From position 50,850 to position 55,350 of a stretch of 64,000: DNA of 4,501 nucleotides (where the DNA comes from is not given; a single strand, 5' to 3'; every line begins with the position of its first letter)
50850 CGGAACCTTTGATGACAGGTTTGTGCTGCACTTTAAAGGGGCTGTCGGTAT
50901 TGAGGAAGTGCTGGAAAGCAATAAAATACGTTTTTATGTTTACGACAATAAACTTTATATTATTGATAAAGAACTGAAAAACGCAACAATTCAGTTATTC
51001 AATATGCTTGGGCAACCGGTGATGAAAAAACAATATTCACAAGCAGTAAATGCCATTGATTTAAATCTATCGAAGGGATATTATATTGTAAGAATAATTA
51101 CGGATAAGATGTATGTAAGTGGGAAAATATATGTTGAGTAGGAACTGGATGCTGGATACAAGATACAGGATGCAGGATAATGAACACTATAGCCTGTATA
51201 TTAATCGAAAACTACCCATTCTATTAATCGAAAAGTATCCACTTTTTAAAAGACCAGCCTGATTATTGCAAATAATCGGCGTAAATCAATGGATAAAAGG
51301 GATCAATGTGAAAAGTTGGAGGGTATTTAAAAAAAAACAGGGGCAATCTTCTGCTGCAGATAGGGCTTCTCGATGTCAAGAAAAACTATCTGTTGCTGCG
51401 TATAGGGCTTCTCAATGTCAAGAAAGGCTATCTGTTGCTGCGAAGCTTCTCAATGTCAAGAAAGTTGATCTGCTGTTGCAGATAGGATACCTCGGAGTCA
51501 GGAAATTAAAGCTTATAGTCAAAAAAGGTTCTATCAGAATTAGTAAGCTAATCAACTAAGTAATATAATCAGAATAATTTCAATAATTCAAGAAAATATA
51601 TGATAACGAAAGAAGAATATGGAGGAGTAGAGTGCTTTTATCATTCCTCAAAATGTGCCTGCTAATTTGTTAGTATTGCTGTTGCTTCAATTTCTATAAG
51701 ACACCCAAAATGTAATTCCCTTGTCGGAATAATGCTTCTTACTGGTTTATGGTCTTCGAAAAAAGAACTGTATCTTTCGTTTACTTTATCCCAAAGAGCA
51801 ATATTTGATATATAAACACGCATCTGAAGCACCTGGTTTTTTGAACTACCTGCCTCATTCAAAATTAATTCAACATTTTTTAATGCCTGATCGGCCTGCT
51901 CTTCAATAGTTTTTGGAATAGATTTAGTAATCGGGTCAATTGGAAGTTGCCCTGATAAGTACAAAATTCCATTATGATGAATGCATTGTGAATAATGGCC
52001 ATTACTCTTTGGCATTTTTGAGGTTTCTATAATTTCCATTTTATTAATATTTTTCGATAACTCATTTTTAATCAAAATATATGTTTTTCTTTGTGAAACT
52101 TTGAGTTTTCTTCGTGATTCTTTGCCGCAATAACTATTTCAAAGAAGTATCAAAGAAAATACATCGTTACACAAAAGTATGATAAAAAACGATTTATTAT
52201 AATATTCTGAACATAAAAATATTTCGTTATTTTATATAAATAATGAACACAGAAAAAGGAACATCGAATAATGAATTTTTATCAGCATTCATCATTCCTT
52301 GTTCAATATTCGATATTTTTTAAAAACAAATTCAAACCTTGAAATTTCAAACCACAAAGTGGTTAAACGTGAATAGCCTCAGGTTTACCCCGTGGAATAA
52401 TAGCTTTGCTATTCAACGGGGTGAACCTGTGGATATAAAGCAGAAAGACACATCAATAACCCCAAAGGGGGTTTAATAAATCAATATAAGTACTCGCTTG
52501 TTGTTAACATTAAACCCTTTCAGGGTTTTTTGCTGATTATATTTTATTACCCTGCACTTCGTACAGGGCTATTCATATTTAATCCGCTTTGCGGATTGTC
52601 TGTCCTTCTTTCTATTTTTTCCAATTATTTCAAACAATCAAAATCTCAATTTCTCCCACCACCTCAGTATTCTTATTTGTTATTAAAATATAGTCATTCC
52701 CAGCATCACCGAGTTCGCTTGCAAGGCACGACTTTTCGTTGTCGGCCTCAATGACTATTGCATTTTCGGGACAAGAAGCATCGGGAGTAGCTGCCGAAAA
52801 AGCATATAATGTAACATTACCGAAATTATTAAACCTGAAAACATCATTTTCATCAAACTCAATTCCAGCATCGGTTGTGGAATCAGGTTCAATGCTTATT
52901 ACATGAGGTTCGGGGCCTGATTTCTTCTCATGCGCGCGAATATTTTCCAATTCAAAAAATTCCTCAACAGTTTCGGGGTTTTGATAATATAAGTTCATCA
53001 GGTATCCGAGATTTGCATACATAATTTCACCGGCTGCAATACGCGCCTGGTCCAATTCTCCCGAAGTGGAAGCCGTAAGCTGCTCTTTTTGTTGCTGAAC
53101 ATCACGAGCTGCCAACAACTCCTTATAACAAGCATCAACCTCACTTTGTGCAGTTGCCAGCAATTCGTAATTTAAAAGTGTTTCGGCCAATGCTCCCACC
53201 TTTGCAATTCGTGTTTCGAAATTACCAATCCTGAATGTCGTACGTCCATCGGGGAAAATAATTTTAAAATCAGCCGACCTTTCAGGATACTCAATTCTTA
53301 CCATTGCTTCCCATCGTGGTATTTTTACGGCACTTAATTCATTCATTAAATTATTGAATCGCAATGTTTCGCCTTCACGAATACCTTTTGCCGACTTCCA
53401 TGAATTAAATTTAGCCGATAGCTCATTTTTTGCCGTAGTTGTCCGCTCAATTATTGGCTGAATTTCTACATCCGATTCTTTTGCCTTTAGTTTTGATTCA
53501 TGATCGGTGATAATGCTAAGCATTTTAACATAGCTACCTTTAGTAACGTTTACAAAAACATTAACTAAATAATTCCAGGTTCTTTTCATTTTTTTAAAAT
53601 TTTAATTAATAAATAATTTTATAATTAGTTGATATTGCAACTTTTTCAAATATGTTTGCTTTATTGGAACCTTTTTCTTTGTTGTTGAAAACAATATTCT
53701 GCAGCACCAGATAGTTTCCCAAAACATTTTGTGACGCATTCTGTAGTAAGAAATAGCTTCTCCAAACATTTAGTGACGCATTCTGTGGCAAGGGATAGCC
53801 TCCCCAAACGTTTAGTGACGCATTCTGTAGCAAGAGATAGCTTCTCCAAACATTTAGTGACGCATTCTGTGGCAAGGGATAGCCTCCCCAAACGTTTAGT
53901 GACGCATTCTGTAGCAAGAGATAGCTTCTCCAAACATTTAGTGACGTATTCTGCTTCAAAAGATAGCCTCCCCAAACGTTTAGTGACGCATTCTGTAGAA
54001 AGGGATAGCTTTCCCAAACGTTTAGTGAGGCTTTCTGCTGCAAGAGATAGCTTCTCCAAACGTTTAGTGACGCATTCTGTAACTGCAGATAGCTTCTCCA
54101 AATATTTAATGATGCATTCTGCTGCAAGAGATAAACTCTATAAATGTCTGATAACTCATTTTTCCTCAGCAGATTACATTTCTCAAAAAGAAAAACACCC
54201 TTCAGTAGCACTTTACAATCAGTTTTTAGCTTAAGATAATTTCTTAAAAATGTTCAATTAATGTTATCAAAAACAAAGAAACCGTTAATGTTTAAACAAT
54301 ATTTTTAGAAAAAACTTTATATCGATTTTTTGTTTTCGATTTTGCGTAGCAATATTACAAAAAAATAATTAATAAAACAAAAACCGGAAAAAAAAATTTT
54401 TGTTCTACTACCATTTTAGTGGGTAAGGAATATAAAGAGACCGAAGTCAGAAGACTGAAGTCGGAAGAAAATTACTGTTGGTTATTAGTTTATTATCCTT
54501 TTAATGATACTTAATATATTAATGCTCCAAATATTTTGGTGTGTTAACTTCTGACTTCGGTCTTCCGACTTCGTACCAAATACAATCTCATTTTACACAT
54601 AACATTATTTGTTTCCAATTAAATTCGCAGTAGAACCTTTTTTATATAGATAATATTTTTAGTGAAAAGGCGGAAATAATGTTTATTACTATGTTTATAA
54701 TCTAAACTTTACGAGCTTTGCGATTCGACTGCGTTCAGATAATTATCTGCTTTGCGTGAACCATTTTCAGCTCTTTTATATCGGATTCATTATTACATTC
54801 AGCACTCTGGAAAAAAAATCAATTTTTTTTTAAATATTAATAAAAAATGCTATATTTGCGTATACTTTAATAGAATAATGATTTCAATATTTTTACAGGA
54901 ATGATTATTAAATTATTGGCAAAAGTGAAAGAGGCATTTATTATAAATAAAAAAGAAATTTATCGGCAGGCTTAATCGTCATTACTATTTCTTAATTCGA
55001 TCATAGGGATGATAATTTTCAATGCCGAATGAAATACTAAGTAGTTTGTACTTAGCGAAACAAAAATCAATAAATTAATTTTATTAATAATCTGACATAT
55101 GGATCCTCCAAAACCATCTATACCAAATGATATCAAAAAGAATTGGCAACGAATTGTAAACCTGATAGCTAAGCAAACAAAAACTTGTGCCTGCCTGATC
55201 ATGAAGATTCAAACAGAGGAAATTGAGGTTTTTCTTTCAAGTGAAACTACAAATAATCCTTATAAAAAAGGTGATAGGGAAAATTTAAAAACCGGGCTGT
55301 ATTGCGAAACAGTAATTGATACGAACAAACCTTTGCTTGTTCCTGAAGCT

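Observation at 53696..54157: Eleven phased 42-bp tandem units with alternating A/B variants and a palindromic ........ core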

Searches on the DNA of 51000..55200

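Call 8: search_rna_families(source=window, start=51000, end=55200, threshold=evalue, max_evalue=10)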
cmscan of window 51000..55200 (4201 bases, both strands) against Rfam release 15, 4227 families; matches with E-value up to 10: 6.
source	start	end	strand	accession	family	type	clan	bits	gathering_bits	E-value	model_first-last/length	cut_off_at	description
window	52447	52538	+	RF00780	MIR477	Gene; miRNA;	-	24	65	0.07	1-99/99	no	MIR477 microRNA precursor family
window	52489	52531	+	RF02438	SpF51_sRNA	Gene; sRNA;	-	22.5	50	0.81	1-45/45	no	Streptococcus sRNA SpF51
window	53664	53720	-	RF01090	RF_site4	Cis-reg; frameshift_element;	-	18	45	9.6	1-66/66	no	Edr gene ribosomal frameshift signal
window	54442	54573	+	RF04210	MIR8643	Gene; miRNA;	-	17.3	135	8.1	25-126/150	no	MIR8643 microRNA precursor family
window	52371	52442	-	RF00678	mir-140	Gene; miRNA;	-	16.1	70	6.2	1-79/79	no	mir-140 microRNA precursor family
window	52817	52860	-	RF03010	mcrA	Gene; sRNA;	-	12.7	57.6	8.7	1-51/51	no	mcrA RNA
